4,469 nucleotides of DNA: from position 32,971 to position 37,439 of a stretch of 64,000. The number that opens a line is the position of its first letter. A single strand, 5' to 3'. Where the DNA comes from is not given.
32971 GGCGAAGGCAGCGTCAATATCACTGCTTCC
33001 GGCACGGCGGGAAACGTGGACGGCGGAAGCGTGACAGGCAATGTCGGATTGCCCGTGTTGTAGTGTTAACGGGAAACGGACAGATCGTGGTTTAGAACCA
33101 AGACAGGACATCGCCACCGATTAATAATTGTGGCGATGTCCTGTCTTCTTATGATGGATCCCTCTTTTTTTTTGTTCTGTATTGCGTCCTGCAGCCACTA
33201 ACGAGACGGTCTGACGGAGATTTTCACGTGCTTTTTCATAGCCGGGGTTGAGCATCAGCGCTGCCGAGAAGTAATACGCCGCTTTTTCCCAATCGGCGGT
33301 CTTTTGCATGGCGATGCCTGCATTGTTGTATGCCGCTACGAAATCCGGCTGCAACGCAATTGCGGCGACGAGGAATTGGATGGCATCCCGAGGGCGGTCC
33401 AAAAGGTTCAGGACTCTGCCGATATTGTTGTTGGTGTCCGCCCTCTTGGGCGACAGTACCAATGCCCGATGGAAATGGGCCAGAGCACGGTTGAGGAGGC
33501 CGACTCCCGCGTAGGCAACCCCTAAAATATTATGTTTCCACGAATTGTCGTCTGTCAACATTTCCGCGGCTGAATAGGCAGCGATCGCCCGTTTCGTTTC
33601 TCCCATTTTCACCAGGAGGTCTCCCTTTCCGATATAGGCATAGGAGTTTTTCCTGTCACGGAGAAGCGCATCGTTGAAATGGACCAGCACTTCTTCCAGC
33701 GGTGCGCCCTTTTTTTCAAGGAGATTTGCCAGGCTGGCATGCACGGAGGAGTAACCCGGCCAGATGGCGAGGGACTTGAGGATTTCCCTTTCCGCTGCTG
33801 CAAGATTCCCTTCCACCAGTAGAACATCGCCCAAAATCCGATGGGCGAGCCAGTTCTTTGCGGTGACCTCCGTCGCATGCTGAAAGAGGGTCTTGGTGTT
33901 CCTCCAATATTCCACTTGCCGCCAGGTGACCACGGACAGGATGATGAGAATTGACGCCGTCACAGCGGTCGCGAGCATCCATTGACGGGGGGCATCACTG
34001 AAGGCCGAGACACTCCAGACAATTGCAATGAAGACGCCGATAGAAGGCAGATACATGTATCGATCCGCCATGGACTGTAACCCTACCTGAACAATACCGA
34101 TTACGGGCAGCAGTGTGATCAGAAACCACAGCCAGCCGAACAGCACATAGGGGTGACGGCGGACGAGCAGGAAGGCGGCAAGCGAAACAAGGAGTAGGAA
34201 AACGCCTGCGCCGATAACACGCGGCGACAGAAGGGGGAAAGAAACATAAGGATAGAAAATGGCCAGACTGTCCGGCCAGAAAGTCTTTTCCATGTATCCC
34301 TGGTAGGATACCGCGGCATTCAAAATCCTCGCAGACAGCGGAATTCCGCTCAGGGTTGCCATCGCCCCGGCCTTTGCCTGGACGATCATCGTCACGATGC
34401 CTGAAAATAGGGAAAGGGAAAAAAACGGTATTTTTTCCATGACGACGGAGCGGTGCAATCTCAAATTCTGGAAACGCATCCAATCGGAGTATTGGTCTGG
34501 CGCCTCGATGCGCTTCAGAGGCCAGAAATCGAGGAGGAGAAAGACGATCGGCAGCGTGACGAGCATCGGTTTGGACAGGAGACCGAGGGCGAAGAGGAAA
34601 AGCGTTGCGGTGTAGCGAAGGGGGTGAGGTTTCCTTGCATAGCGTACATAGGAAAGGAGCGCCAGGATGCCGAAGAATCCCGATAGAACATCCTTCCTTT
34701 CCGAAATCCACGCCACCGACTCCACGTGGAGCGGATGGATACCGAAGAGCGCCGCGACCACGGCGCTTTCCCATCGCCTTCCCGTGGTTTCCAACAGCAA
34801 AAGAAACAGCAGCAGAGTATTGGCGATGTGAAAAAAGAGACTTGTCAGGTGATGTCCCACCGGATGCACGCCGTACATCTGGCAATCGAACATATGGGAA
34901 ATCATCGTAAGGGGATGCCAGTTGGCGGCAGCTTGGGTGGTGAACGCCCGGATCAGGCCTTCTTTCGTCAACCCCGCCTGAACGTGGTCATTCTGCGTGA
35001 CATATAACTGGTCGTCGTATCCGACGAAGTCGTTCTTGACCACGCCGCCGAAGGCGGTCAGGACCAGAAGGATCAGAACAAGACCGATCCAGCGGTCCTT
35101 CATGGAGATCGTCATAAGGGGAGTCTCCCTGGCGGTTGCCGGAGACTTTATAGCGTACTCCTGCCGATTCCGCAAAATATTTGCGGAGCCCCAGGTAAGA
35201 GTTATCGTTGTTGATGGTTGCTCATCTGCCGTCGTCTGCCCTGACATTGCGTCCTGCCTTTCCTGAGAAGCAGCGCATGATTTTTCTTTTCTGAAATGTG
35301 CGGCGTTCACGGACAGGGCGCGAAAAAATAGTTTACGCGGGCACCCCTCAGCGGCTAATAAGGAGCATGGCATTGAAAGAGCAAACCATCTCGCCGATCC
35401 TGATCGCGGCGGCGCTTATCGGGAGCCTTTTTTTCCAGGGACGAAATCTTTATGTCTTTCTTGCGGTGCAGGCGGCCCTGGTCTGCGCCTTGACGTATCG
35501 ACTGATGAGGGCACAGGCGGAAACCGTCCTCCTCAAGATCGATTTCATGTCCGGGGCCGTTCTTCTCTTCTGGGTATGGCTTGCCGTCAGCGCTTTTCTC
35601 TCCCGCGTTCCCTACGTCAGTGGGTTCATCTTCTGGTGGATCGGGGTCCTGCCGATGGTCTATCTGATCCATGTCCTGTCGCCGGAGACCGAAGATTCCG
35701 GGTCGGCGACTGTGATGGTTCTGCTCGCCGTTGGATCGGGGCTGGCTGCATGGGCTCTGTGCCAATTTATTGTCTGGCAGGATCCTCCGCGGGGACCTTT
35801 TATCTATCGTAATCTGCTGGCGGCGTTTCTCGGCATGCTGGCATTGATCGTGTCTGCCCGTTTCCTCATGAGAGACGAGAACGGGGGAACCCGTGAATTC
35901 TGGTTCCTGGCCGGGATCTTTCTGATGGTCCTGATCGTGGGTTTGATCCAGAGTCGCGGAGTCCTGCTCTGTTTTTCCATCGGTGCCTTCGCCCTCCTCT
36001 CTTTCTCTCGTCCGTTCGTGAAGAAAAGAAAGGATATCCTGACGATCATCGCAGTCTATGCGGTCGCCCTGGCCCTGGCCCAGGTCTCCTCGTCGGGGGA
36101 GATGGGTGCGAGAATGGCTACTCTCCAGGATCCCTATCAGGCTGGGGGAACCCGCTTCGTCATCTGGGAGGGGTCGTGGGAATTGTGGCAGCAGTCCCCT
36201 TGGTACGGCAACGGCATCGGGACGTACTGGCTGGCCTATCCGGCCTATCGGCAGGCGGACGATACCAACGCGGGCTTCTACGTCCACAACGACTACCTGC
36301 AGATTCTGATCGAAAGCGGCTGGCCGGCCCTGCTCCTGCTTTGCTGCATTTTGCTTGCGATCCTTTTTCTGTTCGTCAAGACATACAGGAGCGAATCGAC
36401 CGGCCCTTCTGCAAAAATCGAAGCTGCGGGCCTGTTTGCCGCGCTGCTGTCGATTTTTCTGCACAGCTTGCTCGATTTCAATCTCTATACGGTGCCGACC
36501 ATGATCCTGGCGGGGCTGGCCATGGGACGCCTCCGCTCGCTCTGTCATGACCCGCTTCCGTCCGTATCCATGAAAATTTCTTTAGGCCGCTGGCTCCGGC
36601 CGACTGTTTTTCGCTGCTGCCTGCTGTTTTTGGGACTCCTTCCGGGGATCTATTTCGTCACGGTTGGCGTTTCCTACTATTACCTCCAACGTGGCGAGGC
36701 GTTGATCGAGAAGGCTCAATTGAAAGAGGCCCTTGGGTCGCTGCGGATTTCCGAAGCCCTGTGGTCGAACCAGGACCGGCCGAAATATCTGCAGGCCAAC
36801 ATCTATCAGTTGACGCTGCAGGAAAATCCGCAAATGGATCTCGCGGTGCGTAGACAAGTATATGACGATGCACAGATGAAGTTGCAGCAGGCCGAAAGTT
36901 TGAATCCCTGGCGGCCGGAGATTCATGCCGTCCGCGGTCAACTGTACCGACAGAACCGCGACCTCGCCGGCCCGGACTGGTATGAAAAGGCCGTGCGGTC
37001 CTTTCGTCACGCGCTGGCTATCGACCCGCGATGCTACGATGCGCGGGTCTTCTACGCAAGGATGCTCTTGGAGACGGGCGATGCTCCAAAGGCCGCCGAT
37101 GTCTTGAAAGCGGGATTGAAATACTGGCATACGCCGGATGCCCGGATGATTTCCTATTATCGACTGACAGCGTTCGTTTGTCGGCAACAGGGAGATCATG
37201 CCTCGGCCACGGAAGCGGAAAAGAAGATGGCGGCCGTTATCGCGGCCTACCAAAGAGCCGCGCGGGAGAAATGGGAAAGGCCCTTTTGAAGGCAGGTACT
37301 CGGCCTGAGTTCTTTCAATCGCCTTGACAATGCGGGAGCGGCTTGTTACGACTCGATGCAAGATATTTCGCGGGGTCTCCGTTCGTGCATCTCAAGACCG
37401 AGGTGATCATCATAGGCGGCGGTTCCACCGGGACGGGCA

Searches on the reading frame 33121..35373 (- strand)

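Call 33: search_protein_families(library=pfam, proteins=[window:33121-35373:-], max_evalue=0.00001)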
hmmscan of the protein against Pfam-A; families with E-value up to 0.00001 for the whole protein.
window:33121-35373:- (750 aa): 8 families
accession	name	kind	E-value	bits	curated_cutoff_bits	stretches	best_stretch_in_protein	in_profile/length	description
PF07719.23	TPR_2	-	2.7e-15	55.6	27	0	680-711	2-33/34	Tetratricopeptide repeat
PF00515.34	TPR_1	-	4e-13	49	27.8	0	614-643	4-33/34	Tetratricopeptide repeat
PF13414.12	TPR_11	-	1.7e-12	47.3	26.8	0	584-625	1-42/42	TPR repeat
PF13431.12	TPR_17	-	2.3e-12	46.6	24.4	0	670-698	4-32/34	Tetratricopeptide repeat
PF14559.12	TPR_19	-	6.1e-10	39.7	25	0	627-683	7-62/68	Tetratricopeptide repeat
PF13432.12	TPR_16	-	9.6e-09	36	32.7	0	497-541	20-64/65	Tetratricopeptide repeat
PF13428.12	TPR_14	-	2.1e-06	28.3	23.5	0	510-550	3-43/44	Tetratricopeptide repeat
PF13424.12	TPR_12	-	3.1e-06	27.7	30.1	0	614-675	7-75/77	Tetratricopeptide repeat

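Call 78: search_protein_families(library=pfam, proteins=[window:33121-35373:-], max_evalue=0.01)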
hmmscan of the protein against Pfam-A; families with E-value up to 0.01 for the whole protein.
window:33121-35373:- (750 aa): 11 families
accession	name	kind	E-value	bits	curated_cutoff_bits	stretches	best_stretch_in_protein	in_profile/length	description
PF07719.23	TPR_2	-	2.7e-15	55.6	27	1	680-711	2-33/34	Tetratricopeptide repeat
PF00515.34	TPR_1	-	4e-13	49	27.8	0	614-643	4-33/34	Tetratricopeptide repeat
PF13414.12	TPR_11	-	1.7e-12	47.3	26.8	1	584-625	1-42/42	TPR repeat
PF13431.12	TPR_17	-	2.3e-12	46.6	24.4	0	670-698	4-32/34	Tetratricopeptide repeat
PF14559.12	TPR_19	-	6.1e-10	39.7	25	0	627-683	7-62/68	Tetratricopeptide repeat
PF13432.12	TPR_16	-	9.6e-09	36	32.7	0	497-541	20-64/65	Tetratricopeptide repeat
PF13428.12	TPR_14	-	2.1e-06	28.3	23.5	0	510-550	3-43/44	Tetratricopeptide repeat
PF13424.12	TPR_12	-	3.1e-06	27.7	30.1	1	614-675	7-75/77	Tetratricopeptide repeat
PF13181.12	TPR_8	-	1.5e-05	25.2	25.7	0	579-605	3-29/34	Tetratricopeptide repeat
PF13371.12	TPR_9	-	0.0014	19.1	35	0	621-677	5-61/73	Tetratricopeptide repeat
PF23914.1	TPR_CcmH_CycH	-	0.0014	18.9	42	0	615-710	54-152/158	Cytochrome c-type biogenesis protein H TPR domain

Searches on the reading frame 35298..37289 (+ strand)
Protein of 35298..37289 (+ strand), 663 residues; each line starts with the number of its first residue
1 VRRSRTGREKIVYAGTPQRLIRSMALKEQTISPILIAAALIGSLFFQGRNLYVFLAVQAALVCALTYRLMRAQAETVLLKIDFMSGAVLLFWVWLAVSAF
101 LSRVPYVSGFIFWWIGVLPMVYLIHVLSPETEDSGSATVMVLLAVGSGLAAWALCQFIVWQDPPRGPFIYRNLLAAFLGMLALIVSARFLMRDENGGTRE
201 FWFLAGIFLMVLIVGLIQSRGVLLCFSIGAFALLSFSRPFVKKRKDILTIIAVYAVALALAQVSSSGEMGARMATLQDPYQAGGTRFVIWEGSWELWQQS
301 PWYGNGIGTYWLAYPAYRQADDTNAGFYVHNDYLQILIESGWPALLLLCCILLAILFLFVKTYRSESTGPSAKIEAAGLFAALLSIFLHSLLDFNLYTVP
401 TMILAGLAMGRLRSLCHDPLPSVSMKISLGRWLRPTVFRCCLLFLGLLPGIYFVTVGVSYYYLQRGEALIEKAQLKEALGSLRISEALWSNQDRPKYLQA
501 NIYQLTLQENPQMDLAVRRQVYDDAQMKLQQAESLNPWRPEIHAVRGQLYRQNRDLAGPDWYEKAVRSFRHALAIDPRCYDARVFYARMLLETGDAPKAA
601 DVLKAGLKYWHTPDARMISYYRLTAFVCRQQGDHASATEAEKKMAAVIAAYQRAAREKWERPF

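Call 33: search_protein_families(library=pfam, proteins=[window:35298-37289:+], max_evalue=0.00001)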
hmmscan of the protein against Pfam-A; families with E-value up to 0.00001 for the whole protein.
window:35298-37289:+ (663 aa): 3 families
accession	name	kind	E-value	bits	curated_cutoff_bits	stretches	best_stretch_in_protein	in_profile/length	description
PF04932.20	Wzy_C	-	2.6e-19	69.9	31.7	1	206-348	2-148/149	O-Antigen ligase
PF14559.12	TPR_19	-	1.5e-06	28.9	25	1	562-608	7-53/68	Tetratricopeptide repeat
PF23914.1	TPR_CcmH_CycH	-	4.2e-06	27.1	42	1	562-650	66-153/158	Cytochrome c-type biogenesis protein H TPR domain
